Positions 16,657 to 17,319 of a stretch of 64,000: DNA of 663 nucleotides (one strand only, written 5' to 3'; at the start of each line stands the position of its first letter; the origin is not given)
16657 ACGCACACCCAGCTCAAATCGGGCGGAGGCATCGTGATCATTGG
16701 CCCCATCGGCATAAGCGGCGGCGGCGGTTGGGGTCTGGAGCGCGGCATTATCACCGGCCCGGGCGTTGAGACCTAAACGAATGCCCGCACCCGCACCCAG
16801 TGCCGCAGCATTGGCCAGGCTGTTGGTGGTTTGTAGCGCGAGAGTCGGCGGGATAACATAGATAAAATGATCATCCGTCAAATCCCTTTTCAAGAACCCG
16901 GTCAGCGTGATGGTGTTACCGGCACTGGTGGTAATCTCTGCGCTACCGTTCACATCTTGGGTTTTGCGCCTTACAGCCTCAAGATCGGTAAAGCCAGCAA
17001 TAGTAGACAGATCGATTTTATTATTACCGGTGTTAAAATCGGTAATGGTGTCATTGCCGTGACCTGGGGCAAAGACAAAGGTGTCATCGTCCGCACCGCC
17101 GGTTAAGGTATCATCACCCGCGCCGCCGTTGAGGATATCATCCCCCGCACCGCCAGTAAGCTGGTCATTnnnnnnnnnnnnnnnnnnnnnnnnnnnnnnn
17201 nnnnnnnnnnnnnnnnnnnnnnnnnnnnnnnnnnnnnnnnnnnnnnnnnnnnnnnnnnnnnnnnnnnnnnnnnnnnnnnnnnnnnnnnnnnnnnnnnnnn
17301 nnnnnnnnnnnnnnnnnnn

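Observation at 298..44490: A single 44.2-kb ORF encoding a ~1.5-MDa (14,730 aa) secreted repeat protein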

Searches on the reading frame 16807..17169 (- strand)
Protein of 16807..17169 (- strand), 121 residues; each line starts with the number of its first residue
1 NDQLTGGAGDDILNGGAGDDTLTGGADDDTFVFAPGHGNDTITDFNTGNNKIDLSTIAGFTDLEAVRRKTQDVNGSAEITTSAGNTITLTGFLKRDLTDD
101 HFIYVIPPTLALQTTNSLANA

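Call 78: search_protein_families(library=ncbifam, proteins=[window:16807-17169:-], max_evalue=1)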
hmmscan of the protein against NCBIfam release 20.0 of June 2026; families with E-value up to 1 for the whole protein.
window:16807-17169:- (121 aa): 9 families
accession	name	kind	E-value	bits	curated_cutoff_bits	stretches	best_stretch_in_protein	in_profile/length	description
NF035945.1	Zn_serralysin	subfamily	4.6e-14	52.4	500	1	2-61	338-403/462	serralysin family metalloprotease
NF033943.0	RTX_toxin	subfamily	6.7e-14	51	1000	1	1-95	769-859/930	RTX family hemolysin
NF052454.1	BtaGlycanEglC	equivalog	4.6e-12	45.6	700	1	4-104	112-210/459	endo-1,3-1,4-beta-glycanase EglC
NF050046.1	PueAB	exception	2.5e-11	42.7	670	1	1-103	514-614/616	polyurethane esterase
NF046115.1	Ca_rpt_SMc04171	equivalog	3.5e-09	36.3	625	1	1-72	459-542/574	SMc04171 family calcium-binding repeat protein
NF033203.1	entero_EhxA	exception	2.3e-07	29.4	2000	1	2-76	802-880/997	enterohemolysin EhxA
NF053766.1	ZapA_metallo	exception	2.8e-07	29.9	940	1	1-59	357-420/483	ZapA family metalloprotease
TIGR03661.1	T1SS_VCA0849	domain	0.0035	18.5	17.6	1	40-57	1-19/91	type I secretion C-terminal target domain-containing protein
NF051884.1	ProteaseSapA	equivalog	0.0042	15.8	1200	1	2-54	331-383/644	protease SapA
